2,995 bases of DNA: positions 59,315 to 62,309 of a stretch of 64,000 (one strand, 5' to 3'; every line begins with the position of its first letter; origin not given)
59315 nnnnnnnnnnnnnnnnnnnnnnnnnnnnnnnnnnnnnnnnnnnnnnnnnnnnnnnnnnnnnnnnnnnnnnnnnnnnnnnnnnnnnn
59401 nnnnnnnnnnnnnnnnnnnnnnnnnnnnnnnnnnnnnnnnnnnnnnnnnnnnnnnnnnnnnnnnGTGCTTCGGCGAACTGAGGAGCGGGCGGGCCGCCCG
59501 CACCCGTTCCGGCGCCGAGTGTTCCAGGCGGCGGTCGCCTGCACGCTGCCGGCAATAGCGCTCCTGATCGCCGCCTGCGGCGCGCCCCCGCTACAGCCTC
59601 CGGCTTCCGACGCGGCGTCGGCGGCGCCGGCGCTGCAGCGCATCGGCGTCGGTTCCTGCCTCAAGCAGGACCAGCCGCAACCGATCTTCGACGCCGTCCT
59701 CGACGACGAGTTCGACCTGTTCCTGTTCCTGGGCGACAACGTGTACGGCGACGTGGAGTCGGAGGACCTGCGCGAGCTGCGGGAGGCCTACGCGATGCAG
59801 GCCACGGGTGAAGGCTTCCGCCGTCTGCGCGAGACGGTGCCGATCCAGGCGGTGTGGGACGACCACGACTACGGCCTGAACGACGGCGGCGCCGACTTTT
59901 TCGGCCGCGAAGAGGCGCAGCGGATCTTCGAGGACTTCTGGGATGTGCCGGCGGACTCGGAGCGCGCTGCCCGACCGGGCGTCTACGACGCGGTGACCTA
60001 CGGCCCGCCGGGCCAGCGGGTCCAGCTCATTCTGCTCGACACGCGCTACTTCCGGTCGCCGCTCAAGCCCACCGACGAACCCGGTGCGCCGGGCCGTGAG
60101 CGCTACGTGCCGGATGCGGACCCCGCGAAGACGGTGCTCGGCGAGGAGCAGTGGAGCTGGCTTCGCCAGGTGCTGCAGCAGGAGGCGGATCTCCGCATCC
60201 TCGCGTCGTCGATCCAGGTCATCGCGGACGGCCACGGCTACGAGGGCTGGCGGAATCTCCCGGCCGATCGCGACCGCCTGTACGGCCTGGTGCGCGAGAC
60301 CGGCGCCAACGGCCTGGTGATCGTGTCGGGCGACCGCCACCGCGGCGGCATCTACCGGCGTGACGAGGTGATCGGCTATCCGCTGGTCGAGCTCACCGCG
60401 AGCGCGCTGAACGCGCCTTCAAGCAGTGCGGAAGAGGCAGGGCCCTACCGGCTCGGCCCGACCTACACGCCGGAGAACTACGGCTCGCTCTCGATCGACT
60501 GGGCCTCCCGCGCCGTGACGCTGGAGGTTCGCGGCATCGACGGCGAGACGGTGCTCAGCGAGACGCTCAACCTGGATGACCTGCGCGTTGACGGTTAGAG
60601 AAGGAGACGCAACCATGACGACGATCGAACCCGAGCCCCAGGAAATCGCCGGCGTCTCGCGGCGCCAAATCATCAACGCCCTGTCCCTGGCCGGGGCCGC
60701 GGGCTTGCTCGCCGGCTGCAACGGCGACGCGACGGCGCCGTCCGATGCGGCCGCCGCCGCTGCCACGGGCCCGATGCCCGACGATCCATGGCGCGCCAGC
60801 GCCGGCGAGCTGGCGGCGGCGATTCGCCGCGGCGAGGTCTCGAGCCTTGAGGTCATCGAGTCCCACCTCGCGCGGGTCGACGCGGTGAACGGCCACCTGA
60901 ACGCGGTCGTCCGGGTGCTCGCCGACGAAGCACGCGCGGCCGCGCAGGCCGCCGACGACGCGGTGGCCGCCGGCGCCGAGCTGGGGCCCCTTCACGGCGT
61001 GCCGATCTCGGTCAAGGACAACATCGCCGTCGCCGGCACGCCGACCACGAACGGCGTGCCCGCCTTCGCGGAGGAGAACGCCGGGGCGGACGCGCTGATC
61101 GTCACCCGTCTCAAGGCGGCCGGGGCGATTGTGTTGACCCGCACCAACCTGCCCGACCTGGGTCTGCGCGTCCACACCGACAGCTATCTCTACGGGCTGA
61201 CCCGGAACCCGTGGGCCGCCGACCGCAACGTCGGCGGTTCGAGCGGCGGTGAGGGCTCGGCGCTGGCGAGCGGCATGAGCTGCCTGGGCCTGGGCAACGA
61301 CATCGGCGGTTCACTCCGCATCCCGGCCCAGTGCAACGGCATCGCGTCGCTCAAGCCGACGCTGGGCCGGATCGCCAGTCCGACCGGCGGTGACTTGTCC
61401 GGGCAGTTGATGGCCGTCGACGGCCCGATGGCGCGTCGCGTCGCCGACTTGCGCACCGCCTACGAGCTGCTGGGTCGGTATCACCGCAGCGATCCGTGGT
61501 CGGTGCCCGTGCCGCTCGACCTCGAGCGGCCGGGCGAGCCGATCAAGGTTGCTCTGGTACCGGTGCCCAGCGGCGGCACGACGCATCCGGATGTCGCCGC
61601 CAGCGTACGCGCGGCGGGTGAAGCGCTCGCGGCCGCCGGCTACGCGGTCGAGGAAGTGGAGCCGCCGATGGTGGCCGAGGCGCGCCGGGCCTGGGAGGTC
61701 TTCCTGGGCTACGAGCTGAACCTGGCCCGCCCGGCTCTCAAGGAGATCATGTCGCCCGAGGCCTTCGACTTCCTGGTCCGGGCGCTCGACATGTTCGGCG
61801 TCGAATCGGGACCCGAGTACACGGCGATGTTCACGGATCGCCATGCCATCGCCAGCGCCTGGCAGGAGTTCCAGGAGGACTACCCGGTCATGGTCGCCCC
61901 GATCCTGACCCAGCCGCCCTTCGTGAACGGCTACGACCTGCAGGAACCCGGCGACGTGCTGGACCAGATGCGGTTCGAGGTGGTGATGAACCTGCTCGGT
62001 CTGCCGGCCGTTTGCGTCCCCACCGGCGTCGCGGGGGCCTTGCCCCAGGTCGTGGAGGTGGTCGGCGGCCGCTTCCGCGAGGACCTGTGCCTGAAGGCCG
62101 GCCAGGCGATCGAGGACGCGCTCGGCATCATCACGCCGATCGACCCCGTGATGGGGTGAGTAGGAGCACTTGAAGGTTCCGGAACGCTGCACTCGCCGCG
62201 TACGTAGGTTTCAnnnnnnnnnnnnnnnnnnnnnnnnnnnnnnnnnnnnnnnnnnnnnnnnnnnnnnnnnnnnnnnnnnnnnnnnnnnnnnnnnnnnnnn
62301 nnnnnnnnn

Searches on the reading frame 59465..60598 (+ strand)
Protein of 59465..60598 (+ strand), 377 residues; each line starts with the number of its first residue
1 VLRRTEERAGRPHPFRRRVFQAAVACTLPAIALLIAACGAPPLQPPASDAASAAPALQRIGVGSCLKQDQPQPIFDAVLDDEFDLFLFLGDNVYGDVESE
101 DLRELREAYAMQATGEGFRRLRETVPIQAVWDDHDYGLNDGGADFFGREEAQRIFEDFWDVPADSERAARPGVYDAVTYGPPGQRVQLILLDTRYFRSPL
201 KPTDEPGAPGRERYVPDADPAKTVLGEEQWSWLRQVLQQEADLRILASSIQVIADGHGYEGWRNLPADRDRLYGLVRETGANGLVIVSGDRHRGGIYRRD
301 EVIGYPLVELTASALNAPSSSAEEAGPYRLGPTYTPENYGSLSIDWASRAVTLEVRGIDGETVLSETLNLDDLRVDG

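Call 104: search_protein_families(library=ncbifam, proteins=[window:59465-60598:+], max_evalue=0.001)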
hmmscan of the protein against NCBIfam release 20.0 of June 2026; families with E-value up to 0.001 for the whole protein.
window:59465-60598:+ (377 aa): 1 family
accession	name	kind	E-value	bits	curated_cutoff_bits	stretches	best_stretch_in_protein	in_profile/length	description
NF058638.1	AlkPhosPhoDBac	equivalog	2.4e-07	29.4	1000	1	174-292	311-431/574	alkaline phosphatase PhoD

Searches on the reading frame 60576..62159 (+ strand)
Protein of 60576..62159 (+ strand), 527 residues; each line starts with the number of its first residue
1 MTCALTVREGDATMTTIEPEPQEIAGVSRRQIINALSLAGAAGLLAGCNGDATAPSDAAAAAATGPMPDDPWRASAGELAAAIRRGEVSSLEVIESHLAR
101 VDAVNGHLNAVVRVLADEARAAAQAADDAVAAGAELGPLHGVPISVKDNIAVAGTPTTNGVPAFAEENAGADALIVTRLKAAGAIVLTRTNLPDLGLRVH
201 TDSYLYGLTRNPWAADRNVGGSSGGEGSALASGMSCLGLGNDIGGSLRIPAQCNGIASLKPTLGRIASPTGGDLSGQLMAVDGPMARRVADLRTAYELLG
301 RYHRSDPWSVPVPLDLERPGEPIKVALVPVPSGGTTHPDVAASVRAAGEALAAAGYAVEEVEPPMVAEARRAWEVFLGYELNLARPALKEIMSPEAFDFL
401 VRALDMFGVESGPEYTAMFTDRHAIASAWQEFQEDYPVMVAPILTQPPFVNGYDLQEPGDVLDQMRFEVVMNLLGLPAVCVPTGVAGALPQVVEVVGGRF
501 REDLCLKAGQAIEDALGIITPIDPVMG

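Call 104: search_protein_families(library=ncbifam, proteins=[window:60576-62159:+], max_evalue=0.001)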
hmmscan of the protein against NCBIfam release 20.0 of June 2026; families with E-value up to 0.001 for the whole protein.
window:60576-62159:+ (527 aa): 26 families (the best 25 are shown)
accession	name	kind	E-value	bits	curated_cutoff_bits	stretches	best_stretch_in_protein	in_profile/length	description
NF005687.0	PRK07487.1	subfamily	7.4e-136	453.6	428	1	71-525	5-465/468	amidase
NF004816.0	PRK06170.1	equivalog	9.2e-75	252.1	503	1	75-519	13-485/493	amidase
NF004815.0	PRK06169.1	equivalog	1e-74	251.8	506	1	70-518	6-461/471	amidase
NF005450.0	PRK07042.1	equivalog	8.2e-73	245.4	458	1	75-518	8-454/464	amidase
NF005686.0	PRK07486.1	subfamily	1.6e-68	231.6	465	1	70-517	10-474/486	amidase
NF009119.0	PRK12470.1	equivalog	3.8e-67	227.3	498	1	73-515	8-451/462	amidase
NF005899.0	PRK07869.1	equivalog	2.2e-60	204.8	418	1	76-514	17-460/471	amidase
NF006631.0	PRK09201.1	equivalog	2.5e-58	197.9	461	1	73-515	6-454/466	AtzE family amidohydrolase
TIGR02715.1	amido_AtzE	subfamily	5.2e-58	197.1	425.75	1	77-515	3-447/452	AtzE family amidohydrolase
NF005688.0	PRK07488.1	equivalog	7.1e-57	193.4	532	1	72-373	9-299/474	indoleacetamide hydrolase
NF004717.0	PRK06061.1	equivalog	5.2e-54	183.7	498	1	78-514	21-465/483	amidase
TIGR00132.1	gatA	equivalog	1.1e-50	172.8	481.1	2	81-369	3-292/466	Asp-tRNA(Asn)/Glu-tRNA(Gln) amidotransferase subunit GatA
NF006043.0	PRK08186.1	subfamily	5.7e-46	157.1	487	1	76-516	9-448/600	allophanate hydrolase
NF005460.0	PRK07056.1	subfamily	7.8e-46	156.9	447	1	78-517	12-454/457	amidase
NF006006.0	PRK08137.1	equivalog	4.5e-45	154.4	534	1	53-307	13-274/529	amidase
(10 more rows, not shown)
